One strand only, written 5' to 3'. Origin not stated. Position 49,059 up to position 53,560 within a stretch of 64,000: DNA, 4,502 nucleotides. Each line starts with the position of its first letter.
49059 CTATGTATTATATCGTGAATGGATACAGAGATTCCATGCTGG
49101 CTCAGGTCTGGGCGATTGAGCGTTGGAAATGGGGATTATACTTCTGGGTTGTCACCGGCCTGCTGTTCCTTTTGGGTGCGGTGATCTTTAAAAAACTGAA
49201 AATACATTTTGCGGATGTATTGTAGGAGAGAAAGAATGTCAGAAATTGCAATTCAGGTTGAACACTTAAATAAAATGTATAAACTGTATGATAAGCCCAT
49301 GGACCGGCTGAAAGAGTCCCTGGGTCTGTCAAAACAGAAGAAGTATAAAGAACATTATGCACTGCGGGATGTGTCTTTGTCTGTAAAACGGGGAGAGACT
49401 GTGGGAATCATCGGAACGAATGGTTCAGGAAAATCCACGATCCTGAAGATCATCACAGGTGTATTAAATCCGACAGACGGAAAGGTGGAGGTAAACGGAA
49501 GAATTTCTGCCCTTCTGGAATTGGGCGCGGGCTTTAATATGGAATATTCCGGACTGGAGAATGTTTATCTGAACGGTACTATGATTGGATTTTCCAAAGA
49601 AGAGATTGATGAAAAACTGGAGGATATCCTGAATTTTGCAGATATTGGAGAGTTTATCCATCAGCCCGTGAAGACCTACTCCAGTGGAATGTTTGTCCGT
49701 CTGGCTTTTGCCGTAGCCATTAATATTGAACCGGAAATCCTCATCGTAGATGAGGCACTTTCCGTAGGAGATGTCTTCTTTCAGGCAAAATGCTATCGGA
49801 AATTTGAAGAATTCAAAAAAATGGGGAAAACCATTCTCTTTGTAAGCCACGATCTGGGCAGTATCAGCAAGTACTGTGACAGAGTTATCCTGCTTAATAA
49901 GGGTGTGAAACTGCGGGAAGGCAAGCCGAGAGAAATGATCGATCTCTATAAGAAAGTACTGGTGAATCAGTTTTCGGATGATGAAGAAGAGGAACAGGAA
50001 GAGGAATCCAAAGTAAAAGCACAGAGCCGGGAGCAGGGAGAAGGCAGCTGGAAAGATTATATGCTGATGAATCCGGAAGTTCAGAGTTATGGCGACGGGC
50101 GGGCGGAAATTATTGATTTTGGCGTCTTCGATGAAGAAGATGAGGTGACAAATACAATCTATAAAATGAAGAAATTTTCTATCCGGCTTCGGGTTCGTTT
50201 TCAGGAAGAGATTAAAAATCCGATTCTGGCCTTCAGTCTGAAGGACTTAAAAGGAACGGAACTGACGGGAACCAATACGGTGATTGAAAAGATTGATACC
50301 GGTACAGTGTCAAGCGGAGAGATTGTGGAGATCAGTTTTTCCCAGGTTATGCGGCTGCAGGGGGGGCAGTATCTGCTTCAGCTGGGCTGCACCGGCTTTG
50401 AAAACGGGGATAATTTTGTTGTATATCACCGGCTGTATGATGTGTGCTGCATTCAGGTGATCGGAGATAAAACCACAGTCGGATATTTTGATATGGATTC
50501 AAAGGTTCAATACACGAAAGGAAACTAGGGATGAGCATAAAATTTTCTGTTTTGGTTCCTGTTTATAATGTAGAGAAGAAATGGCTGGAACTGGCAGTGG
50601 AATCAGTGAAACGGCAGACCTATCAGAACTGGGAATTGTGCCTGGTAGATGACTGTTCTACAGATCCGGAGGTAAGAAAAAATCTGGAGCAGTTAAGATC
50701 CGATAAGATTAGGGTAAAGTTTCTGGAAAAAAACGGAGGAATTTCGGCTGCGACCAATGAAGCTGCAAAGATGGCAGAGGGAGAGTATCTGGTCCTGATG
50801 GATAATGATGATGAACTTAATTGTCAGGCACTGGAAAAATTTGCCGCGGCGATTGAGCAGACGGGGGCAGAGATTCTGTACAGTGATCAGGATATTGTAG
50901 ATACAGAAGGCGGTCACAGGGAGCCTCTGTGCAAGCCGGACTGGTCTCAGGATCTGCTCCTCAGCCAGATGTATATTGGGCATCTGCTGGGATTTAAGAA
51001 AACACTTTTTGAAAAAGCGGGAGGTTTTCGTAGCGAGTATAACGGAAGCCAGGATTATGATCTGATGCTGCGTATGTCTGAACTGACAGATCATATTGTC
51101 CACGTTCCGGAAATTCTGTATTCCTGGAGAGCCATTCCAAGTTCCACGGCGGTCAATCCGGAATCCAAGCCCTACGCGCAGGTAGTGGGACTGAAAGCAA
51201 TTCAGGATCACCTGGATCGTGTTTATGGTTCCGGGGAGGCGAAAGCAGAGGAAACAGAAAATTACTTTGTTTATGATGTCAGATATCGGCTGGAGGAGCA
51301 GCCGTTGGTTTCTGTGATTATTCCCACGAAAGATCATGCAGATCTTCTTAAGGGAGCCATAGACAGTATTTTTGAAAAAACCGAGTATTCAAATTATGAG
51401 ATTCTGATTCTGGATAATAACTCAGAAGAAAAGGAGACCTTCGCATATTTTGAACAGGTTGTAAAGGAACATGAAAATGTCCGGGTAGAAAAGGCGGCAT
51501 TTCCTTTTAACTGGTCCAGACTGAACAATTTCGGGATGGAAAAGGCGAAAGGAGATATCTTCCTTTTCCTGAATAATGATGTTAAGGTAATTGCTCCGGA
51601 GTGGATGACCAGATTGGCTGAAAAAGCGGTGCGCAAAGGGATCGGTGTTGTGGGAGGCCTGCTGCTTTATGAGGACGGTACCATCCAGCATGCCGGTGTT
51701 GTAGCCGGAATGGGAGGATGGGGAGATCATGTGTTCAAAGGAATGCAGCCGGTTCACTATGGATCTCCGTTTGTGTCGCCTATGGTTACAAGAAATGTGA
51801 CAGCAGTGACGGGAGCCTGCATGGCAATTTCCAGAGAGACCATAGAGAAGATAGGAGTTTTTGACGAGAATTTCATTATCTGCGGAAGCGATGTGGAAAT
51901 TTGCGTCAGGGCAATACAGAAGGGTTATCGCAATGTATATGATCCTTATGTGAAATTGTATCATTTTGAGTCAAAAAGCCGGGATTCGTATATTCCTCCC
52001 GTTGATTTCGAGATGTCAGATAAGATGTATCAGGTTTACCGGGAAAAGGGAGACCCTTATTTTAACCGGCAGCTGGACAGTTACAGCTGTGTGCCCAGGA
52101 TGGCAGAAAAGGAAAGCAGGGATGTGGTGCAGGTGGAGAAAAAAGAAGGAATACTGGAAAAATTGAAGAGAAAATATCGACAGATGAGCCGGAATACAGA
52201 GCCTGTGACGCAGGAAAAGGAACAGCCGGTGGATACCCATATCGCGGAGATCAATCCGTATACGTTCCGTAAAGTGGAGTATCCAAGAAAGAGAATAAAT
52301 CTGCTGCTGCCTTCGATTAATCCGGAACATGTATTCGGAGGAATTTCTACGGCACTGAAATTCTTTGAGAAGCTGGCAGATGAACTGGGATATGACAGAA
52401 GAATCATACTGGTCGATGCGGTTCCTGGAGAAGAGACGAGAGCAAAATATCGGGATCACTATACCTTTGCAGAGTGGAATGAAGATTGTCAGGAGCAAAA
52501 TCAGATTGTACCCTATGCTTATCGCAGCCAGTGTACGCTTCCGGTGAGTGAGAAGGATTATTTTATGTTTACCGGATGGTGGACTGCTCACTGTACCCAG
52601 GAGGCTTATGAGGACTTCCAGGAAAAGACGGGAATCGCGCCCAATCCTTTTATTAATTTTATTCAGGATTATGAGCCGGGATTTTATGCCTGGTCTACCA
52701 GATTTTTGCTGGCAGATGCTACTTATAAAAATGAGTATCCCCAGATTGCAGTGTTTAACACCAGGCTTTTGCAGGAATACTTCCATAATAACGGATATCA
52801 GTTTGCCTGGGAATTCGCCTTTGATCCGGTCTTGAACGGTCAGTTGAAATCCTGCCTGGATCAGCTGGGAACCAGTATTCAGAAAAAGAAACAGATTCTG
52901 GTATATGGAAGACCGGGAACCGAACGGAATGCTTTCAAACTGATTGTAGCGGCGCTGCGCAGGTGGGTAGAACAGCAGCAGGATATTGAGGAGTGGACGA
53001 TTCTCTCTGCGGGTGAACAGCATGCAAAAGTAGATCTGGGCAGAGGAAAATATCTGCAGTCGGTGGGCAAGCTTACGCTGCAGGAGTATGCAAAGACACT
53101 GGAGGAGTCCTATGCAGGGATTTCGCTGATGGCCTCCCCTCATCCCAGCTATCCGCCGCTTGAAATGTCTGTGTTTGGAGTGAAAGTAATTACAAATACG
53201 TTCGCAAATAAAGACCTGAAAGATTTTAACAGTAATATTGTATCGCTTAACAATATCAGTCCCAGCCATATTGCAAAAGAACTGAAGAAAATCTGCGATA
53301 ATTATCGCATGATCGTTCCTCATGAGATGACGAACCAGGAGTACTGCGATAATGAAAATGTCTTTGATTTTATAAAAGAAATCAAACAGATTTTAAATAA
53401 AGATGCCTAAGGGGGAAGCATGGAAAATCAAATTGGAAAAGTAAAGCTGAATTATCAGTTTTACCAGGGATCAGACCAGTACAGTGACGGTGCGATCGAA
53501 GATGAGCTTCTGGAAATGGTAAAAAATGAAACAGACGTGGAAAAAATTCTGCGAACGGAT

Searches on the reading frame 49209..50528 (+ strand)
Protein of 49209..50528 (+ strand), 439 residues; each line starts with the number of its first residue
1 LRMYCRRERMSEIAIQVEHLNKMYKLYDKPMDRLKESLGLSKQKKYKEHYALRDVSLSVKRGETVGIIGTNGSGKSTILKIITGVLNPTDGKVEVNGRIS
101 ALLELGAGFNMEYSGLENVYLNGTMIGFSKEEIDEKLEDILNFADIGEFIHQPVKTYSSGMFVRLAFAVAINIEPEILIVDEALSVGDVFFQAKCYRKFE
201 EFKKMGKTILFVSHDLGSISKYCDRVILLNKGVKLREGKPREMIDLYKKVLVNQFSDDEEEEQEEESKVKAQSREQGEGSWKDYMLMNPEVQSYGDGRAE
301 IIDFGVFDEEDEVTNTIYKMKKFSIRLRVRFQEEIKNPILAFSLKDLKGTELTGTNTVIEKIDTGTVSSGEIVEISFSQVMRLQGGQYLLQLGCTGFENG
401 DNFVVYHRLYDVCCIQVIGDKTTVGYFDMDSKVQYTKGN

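Call 7: search_protein_families(library=pfam, proteins=[window:49209-50528:+], max_evalue=0.01)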
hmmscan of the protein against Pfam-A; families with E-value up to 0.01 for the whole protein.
window:49209-50528:+ (439 aa): 5 families
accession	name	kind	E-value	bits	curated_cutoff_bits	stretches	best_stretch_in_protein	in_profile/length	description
PF14524.12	Wzt_C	-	1.1e-39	136.1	30.4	1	292-429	3-143/143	Wzt C-terminal domain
PF00005.33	ABC_tran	-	4.1e-24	86.2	25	1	52-184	1-136/137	ABC transporter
PF13555.12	AAA_29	-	3.5e-05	23.9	27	1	56-96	16-55/61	P-loop containing region of AAA domain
PF13175.12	AAA_15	-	0.0013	18.9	32.1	1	53-252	15-139/374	AAA ATPase domain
PF13304.12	AAA_21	-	0.0044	17.5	27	1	66-85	3-22/304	AAA domain, putative AbiEii toxin, Type IV TA system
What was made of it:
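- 49209..50528 (+): Wzt ATPase with a C-terminal carbohydrate-binding domain (Wzt_C, res 292-429). PF00005 E 4e-24 and PF14524 E 1.1e-39 (call 7).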

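Call 8: search_protein_families(library=ncbifam, proteins=[window:49209-50528:+], max_evalue=0.01)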
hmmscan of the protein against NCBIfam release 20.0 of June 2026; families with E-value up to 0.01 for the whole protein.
window:49209-50528:+ (439 aa): 185 families (the best 25 are shown)
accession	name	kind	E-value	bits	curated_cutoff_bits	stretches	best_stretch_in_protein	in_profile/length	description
NF010065.0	PRK13545.1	equivalog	2.5e-78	264.1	538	1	15-266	5-255/549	teichoic acids export protein ATP-binding subunit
NF010066.0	PRK13546.1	equivalog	2.7e-65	220.3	320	1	12-269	2-255/264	teichoic acids export ABC transporter ATP-binding subunit TagH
NF050108.1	galactan_ABC_ATP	equivalog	1.5e-51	175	400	1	50-248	43-241/244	galactan export ABC transporter ATP-binding subunit Wzt/RfbE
TIGR01188.1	drrA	subfamily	9.4e-40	136.8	312.45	1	44-276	1-244/302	daunorubicin resistance ABC transporter, ATP-binding protein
TIGR04521.1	ECF_ATPase_2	equivalog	1e-33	116.6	330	2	118-249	105-238/279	energy-coupling factor transporter ATPase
TIGR04520.1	ECF_ATPase_1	equivalog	1.6e-31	109.8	315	2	127-247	107-227/269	energy-coupling factor transporter ATPase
NF010059.0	PRK13536.1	equivalog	3.6e-30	104.9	549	1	40-245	46-263/342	nodulation factor ABC transporter ATP-binding protein NodI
NF010156.0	PRK13635.1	equivalog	1.7e-29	102.9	392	2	45-98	16-69/279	energy-coupling factor ABC transporter ATP-binding protein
TIGR01288.1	nodI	equivalog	1.9e-29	102.7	424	1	43-246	11-225/303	nodulation factor ABC transporter ATP-binding protein NodI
TIGR03740.1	galliderm_ABC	subfamily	2.4e-28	99.4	309.75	1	43-241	7-209/223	lantibiotic protection ABC transporter ATP-binding subunit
NF010068.0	PRK13548.1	equivalog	4.1e-28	98.2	261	1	46-245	15-232/261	heme ABC transporter ATP-binding protein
TIGR02769.1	nickel_nikE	equivalog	5.6e-28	98.1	332.55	2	132-233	125-228/265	nickel import ATP-binding protein NikE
TIGR01186.1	proV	subfamily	5.6e-28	98.1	326.6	2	116-265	89-239/363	betaine/proline/choline family ABC transporter ATP-binding protein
NF010060.0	PRK13537.1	equivalog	7e-28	97.4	521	1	43-264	22-255/314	nodulation factor ABC transporter ATP-binding protein NodI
NF007739.0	PRK10419.1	subfamily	1.1e-27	97.3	354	2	128-234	122-230/268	nickel ABC transporter ATP-binding protein NikE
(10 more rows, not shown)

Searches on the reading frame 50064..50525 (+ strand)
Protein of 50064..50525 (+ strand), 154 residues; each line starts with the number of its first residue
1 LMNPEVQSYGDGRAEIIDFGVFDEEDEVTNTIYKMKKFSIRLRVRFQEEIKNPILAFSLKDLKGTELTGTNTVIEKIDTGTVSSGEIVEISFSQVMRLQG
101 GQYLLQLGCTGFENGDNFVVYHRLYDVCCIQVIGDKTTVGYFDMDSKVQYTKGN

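Call 59: search_solved_structures(query=window:50064-50525:+, max_evalue=1, show_alignments=0)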
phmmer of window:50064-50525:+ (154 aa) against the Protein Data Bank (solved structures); distinct sequences matched with E-value up to 1: 6.
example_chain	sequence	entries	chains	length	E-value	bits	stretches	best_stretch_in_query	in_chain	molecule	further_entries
2r5o_A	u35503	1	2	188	2.1e-06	30.9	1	3-146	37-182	Putative ATP binding component of ABC-transporter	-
8dky_A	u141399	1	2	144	0.028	17.5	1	28-137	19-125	ABC transporter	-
6o14_A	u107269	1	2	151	0.034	17.3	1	28-137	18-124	ABC transporter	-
6gkv_A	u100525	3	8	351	0.59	13.2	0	26-110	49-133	Coclaurine N-methyltransferase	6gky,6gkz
7o4x_A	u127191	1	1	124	0.94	12.6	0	19-102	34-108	Nitrogen regulatory protein P-II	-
7cw4_A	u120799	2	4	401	0.97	12.5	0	57-103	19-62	Acetyl-CoA acetyltransferase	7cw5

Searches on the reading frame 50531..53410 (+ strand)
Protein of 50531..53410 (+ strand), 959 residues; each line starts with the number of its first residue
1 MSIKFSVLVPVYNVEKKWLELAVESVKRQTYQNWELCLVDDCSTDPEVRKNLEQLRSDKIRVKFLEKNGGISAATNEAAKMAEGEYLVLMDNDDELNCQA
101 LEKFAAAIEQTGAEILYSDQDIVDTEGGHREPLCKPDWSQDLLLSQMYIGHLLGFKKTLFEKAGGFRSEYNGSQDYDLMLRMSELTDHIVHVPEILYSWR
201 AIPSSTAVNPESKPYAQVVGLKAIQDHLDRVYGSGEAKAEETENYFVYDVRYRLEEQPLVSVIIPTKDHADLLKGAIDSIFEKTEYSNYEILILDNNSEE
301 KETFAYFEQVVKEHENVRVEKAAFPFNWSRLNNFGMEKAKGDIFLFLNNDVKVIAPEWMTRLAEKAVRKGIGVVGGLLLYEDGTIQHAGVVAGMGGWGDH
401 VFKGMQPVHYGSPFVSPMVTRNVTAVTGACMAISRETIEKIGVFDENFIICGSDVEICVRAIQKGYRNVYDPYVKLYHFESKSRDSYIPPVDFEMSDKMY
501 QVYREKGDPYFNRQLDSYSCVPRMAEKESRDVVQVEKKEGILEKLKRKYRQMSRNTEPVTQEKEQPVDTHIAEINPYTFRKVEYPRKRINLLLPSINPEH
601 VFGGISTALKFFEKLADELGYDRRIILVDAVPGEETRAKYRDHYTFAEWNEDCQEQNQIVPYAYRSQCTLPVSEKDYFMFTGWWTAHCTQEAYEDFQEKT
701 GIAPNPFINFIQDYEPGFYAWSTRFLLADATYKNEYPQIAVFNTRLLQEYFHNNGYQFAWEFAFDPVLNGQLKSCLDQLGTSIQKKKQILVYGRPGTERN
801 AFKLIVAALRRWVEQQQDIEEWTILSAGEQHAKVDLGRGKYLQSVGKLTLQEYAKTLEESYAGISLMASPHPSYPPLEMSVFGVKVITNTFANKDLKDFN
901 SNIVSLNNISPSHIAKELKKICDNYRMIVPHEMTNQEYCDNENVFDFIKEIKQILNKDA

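Call 7: search_protein_families(library=pfam, proteins=[window:50531-53410:+], max_evalue=0.01)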
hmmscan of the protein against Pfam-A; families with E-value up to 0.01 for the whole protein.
window:50531-53410:+ (959 aa): 8 families
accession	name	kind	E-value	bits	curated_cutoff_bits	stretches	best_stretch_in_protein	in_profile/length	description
PF21374.3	WsaF_N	-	2.3e-64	216.7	27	1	588-745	1-156/156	WsaF, N-terminal domain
PF22772.2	WsaF_C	-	3.9e-52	176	27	1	787-919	1-133/133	WsaF, C-terminal domain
PF00535.33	Glycos_transf_2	-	1.6e-49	168.5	23.3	2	6-133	1-128/168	Glycosyl transferase family 2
PF10111.15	Glyco_tranf_2_2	-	1.1e-19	71.4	27.3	2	6-108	1-106/276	Glycosyltransferase like family 2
PF13641.12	Glyco_tranf_2_3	-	1.8e-17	64.6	27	2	258-484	2-217/230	Glycosyltransferase like family 2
PF13632.12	Glyco_trans_2_3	-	3.1e-09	37.4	27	1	418-479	64-121/198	Glycosyl transferase family group 2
PF13506.12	Glyco_transf_21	-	0.00021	21.2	21.7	0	335-444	25-120/174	Glycosyl transferase family 21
PF02709.20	Glyco_transf_7C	-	0.0012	18.9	23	0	423-467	16-61/78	N-terminal domain of galactosyltransferase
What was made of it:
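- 50531..53410 (+): 959-aa three-module glycosyltransferase (GT2, GT2, WsaF-like rhamnosyltransferase). Probable polymerase. PF00535 twice, PF21374 WsaF_N E 2e-64, PF22772 WsaF_C E 4e-52 (call 7).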

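Call 8: search_protein_families(library=ncbifam, proteins=[window:50531-53410:+], max_evalue=0.01)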
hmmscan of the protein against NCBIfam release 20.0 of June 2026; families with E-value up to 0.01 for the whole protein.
window:50531-53410:+ (959 aa): 26 families (the best 25 are shown)
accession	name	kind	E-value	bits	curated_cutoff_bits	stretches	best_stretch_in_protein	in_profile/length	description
NF047683.1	TeichurnBiosyTuaG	equivalog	6e-32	111.3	400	2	5-128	8-131/252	teichuronic acid biosynthesis protein TuaG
NF038299.1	EPS_HpsN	equivalog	1.3e-28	99.9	425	2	258-482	1-224/317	hormogonium polysaccharide biosynthesis glycosyltransferase HpsN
NF007453.0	PRK10018.1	equivalog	7.1e-26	91.5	382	2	6-183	9-190/280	colanic acid biosynthesis glycosyltransferase WcaA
TIGR04017.1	WcaA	equivalog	9.5e-26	91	495.75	2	6-183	8-189/279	colanic acid biosynthesis glycosyltransferase WcaA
TIGR03965.1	mycofact_glyco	equivalog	7e-25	87.8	280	2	250-478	66-280/467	mycofactocin biosynthesis glycosyltransferase MftF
NF050050.1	ProtGlycPglI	equivalog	1.8e-24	86.6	500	2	4-162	3-167/306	GalNAc(5)-diNAcBac-PP-undecaprenol beta-1,3-glucosyltransferase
NF041875.1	EPS_EpsD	equivalog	1.2e-23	84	370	2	6-188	2-195/325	exopolysaccharide biosynthesis glycosyltransferase EpsD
NF007482.0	PRK10073.1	equivalog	3.4e-23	82.2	423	2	4-113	7-115/334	glycosyltransferase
TIGR03937.1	PgaC_IcaA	equivalog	4.9e-21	75.1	422.3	2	5-104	47-146/407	poly-beta-1,6-N-acetyl-D-glucosamine synthase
NF053739.1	GlytfEpsEBac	equivalog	2.1e-20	72.8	450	1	4-198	2-201/265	glycosyltransferase EpsE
TIGR04283.1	glyco_like_mftF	equivalog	5.8e-18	65.3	182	2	6-195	2-182/221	TIGR04283 family arsenosugar biosynthesis glycosyltransferase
NF041394.1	GtaseAglG_Halo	equivalog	2.2e-16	60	440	2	4-113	2-112/304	glucosyl-dolichyl phosphate glucuronosyltransferase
TIGR03111.1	glyc2_xrt_Gpos1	hypoth_equivalog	7.3e-15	54.7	363.95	2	6-110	52-158/439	TIGR03111 family XrtG-associated glycosyltransferase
TIGR01556.1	rhamnosyltran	subfamily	1.3e-12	47.5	200.55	2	12-164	3-151/281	rhamnosyltransferase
TIGR04242.1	nodulat_NodC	equivalog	6.8e-12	45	550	2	6-110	51-158/395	chitooligosaccharide synthase NodC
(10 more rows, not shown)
